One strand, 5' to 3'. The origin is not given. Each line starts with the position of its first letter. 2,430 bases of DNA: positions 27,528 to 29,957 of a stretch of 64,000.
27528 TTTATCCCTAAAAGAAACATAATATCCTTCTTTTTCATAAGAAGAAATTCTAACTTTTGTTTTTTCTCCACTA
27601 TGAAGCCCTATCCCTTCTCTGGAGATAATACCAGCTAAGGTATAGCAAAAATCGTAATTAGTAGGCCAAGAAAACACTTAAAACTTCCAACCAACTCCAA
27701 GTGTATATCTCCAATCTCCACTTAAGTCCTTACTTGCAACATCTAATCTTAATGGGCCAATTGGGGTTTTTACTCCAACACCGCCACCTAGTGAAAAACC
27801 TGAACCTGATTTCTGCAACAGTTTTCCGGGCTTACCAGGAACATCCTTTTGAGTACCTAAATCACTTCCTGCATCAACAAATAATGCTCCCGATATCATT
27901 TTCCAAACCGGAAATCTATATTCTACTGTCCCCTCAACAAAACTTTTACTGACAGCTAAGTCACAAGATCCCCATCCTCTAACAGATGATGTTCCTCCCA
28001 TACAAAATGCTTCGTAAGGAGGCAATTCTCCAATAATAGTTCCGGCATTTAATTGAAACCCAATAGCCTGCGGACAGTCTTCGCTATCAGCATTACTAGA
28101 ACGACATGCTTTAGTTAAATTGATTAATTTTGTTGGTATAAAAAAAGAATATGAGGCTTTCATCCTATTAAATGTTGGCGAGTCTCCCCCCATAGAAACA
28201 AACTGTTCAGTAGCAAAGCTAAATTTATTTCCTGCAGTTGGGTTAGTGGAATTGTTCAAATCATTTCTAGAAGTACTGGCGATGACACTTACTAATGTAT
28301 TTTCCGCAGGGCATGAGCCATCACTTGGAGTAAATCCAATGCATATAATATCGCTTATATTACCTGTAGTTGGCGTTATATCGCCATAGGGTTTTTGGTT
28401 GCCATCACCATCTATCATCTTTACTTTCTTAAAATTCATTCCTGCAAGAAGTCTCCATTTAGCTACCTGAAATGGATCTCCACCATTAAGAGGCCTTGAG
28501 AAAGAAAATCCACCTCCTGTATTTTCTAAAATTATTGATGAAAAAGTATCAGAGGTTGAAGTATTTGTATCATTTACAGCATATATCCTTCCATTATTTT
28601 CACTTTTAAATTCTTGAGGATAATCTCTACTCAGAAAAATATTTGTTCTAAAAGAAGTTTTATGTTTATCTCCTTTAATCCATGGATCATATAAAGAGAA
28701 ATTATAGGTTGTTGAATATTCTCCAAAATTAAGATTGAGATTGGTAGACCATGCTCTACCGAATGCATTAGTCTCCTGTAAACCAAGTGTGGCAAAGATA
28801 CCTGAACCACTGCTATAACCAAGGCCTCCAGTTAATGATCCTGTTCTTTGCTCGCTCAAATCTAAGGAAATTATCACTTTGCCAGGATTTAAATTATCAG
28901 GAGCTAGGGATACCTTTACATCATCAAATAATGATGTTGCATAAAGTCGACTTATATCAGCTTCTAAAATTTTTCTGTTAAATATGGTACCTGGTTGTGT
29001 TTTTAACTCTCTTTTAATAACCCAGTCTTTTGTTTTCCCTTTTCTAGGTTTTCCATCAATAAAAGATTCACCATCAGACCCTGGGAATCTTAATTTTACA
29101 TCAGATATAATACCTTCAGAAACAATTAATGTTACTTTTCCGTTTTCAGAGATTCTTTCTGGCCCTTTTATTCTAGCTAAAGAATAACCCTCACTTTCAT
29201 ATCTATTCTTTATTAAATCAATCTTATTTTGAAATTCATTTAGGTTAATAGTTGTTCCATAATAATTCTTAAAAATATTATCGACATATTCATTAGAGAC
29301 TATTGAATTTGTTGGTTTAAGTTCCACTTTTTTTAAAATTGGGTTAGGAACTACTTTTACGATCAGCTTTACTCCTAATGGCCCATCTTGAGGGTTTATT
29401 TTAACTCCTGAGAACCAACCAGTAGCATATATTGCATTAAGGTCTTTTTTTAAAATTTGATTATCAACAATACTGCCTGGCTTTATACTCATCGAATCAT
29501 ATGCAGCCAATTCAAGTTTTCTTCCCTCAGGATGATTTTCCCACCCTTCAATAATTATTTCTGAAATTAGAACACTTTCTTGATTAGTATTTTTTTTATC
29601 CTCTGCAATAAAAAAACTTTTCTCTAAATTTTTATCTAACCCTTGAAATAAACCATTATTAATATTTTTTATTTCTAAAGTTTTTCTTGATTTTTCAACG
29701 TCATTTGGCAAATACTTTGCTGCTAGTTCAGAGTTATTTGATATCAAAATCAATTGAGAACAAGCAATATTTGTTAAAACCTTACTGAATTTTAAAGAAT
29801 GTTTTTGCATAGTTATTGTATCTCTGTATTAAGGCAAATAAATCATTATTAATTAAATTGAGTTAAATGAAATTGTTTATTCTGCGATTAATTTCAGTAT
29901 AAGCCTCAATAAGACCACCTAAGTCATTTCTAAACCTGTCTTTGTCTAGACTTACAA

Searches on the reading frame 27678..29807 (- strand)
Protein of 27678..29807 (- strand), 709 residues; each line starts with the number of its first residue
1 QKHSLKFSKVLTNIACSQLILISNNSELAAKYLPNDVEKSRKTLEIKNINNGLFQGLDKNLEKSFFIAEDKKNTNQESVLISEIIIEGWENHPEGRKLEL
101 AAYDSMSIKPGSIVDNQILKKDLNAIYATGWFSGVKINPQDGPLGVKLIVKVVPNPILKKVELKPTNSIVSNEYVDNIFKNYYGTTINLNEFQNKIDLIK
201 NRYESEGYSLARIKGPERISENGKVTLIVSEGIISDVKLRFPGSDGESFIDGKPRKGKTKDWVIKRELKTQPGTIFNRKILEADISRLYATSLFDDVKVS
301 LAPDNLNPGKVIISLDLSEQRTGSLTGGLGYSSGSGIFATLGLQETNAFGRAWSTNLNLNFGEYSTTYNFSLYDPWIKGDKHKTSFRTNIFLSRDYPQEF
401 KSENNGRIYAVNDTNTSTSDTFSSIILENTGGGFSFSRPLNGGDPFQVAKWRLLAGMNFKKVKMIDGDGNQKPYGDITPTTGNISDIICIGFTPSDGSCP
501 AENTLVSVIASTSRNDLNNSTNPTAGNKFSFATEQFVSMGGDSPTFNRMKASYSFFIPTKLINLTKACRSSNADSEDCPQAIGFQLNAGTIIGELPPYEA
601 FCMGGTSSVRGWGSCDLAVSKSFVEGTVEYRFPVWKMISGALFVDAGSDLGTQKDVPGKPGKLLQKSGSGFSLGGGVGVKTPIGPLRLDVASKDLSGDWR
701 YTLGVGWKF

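Call 81: search_protein_families(library=ncbifam, proteins=[window:27678-29807:-], max_evalue=1e-20)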
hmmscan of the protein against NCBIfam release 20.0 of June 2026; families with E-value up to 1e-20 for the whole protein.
window:27678-29807:- (709 aa): 2 families
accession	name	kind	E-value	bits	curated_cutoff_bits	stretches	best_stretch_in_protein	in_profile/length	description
TIGR00992.1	3a0901s03IAP75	subfamily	3.6e-93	313.1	1163.25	1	97-709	121-718/718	IAP75 family chloroplast envelope protein translocase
TIGR03303.1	OM_YaeT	equivalog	8.5e-61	206.2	297.15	1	258-691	334-719/741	outer membrane protein assembly factor BamA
